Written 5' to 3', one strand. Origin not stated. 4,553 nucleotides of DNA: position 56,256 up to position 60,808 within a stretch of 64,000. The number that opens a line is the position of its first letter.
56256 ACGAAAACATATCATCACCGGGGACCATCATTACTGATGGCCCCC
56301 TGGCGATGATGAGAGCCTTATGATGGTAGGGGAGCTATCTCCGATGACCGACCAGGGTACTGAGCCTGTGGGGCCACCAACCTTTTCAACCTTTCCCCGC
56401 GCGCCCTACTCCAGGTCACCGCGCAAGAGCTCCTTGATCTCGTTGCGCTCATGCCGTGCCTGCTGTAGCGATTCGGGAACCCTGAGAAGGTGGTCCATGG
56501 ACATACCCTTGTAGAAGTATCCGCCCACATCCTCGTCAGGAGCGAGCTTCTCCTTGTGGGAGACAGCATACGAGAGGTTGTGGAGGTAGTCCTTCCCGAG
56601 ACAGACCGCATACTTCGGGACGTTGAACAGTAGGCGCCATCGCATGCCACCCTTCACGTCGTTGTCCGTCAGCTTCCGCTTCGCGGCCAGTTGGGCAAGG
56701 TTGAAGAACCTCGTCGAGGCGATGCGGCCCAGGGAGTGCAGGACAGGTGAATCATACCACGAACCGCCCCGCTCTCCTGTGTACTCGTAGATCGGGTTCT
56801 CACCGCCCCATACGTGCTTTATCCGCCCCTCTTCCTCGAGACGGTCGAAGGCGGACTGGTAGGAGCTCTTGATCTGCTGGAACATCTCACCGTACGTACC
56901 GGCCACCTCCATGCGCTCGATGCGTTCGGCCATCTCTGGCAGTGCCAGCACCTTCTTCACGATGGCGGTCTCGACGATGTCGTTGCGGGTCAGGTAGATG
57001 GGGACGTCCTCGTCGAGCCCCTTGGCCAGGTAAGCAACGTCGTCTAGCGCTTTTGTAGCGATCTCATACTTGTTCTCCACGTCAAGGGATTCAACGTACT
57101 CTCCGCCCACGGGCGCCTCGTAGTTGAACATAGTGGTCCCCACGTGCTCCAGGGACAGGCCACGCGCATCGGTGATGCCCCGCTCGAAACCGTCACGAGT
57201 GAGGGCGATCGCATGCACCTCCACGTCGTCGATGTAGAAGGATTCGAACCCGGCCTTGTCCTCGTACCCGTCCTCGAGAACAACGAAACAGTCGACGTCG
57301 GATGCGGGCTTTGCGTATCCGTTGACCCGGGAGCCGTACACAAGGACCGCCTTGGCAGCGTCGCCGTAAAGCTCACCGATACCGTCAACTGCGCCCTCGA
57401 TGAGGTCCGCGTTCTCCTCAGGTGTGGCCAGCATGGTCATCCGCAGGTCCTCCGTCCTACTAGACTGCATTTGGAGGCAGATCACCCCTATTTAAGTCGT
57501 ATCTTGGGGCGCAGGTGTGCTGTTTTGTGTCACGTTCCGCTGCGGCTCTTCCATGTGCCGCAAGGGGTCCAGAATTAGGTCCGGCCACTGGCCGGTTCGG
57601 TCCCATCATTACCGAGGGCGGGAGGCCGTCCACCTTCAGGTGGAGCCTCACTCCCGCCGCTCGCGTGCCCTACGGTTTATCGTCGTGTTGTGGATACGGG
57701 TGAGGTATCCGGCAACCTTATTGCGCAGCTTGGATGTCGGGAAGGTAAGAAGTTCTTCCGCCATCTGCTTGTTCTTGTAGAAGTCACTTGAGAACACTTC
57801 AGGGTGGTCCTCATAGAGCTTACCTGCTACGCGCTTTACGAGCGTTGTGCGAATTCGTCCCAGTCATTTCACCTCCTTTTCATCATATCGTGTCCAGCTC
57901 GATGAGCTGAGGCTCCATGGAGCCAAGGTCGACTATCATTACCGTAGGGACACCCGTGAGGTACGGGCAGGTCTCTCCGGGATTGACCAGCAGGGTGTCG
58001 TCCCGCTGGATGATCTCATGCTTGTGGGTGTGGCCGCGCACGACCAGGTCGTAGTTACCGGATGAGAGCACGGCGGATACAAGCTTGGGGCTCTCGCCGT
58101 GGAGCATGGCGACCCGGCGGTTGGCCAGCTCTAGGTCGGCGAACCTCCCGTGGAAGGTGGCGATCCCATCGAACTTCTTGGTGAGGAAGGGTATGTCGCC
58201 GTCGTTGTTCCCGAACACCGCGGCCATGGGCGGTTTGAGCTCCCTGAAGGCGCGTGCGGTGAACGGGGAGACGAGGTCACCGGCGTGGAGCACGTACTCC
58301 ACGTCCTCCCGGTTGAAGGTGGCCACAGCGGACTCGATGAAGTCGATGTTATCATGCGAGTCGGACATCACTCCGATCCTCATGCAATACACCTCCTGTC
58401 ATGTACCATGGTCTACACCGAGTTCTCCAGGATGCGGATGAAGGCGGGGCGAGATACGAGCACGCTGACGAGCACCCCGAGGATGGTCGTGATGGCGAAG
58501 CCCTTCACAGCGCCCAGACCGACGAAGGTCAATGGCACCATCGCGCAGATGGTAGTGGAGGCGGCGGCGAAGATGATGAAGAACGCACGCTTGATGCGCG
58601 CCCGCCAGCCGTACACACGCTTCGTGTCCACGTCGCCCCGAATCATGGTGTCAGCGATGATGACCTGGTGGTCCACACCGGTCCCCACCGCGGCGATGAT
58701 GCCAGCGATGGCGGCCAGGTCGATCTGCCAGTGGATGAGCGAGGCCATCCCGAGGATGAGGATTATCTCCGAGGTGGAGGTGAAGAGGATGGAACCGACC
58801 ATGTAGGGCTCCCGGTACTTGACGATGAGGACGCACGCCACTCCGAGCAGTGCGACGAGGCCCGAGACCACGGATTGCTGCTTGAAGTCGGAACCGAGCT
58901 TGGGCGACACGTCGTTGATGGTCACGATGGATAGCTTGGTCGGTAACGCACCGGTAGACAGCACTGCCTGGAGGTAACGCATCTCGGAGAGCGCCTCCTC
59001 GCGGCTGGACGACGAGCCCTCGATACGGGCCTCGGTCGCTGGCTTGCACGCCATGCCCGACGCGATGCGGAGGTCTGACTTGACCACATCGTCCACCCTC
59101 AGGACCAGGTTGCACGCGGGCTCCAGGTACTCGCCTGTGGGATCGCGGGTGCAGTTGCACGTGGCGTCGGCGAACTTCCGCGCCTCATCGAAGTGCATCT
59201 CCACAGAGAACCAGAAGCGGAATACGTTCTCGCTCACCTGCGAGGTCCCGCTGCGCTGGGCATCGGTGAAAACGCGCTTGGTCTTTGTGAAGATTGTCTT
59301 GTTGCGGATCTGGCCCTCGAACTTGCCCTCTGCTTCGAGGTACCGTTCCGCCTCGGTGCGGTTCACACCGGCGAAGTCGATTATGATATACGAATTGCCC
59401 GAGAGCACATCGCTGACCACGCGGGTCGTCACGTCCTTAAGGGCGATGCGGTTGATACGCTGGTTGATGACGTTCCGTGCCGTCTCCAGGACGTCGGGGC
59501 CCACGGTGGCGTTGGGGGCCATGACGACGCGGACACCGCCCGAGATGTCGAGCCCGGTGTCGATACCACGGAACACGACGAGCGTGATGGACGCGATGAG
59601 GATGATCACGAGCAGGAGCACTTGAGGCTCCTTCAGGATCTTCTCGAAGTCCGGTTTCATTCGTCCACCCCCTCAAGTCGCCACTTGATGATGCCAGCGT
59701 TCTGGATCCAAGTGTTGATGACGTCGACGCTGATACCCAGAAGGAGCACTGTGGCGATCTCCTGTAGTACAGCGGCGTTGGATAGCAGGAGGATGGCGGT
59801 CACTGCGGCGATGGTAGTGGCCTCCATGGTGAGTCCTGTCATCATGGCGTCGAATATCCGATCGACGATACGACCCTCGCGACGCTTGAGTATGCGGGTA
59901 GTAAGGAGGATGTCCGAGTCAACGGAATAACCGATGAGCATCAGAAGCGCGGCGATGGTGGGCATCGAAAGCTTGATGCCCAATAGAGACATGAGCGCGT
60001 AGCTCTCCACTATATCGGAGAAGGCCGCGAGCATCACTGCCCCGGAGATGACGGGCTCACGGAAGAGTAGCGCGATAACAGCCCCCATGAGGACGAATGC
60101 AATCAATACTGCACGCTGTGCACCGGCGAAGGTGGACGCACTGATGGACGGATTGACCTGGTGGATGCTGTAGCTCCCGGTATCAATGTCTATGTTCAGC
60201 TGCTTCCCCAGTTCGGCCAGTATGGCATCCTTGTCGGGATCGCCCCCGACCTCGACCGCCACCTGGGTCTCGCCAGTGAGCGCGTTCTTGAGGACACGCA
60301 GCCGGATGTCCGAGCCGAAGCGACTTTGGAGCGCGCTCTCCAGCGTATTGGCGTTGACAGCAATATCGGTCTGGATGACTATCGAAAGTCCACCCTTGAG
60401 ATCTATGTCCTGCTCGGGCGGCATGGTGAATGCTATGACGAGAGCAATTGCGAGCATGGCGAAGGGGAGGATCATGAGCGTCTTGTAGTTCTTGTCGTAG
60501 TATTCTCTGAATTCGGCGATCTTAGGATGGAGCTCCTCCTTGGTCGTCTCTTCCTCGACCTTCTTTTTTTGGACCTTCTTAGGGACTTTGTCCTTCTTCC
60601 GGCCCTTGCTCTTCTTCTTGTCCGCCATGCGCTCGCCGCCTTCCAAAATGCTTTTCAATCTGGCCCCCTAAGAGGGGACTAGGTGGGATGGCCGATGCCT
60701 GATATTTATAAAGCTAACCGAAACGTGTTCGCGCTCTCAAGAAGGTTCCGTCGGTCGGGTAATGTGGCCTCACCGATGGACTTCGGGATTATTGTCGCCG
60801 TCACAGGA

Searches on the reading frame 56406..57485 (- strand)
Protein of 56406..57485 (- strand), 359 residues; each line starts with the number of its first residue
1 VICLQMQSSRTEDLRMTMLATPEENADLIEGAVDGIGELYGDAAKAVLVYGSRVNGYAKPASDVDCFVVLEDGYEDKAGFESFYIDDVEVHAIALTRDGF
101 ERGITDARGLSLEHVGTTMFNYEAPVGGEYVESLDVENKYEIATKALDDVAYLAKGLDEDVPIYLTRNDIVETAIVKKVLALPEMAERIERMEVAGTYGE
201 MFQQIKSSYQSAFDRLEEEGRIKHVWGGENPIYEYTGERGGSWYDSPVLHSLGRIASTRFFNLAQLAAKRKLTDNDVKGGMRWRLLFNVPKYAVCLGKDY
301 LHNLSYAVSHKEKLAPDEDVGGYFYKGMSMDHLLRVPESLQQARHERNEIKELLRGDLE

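Call 25: search_protein_families(library=pfam, proteins=[window:56406-57485:-], max_evalue=0.00001)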
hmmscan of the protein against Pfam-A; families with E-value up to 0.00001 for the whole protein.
window:56406-57485:- (359 aa): 1 family
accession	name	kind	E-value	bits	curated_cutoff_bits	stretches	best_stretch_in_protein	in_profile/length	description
PF01909.29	NTP_transf_2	-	7.2e-07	30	21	1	38-102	10-79/93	Nucleotidyltransferase domain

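Call 62: search_protein_families(library=ncbifam, proteins=[window:56406-57485:-], max_evalue=0.001)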
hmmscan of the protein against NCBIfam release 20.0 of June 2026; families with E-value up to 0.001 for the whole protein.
window:56406-57485:- (359 aa): 1 family
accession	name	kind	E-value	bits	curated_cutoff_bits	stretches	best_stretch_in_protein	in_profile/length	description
NF047752.1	MntA_antitoxin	equivalog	0.00085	19.2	60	0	44-71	7-34/106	type VII toxin-antitoxin system MntA family adenylyltransferase antitoxin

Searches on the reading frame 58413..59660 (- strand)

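Call 25: search_protein_families(library=pfam, proteins=[window:58413-59660:-], max_evalue=0.00001)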
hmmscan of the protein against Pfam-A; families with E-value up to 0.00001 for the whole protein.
window:58413-59660:- (415 aa): 1 family
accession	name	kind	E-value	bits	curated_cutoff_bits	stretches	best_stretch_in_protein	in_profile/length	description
PF02355.23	SecD_SecF_C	-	1.5e-16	60.8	20.5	1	242-403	12-175/189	Protein export membrane protein SecD/SecF, C-terminal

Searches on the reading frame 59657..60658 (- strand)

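Call 25: search_protein_families(library=pfam, proteins=[window:59657-60658:-], max_evalue=0.00001)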
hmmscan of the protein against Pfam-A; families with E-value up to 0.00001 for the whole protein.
window:59657-60658:- (333 aa): 1 family
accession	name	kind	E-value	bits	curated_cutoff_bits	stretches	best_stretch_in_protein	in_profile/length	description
PF02355.23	SecD_SecF_C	-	5.3e-28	98.2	20.5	1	158-326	11-185/189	Protein export membrane protein SecD/SecF, C-terminal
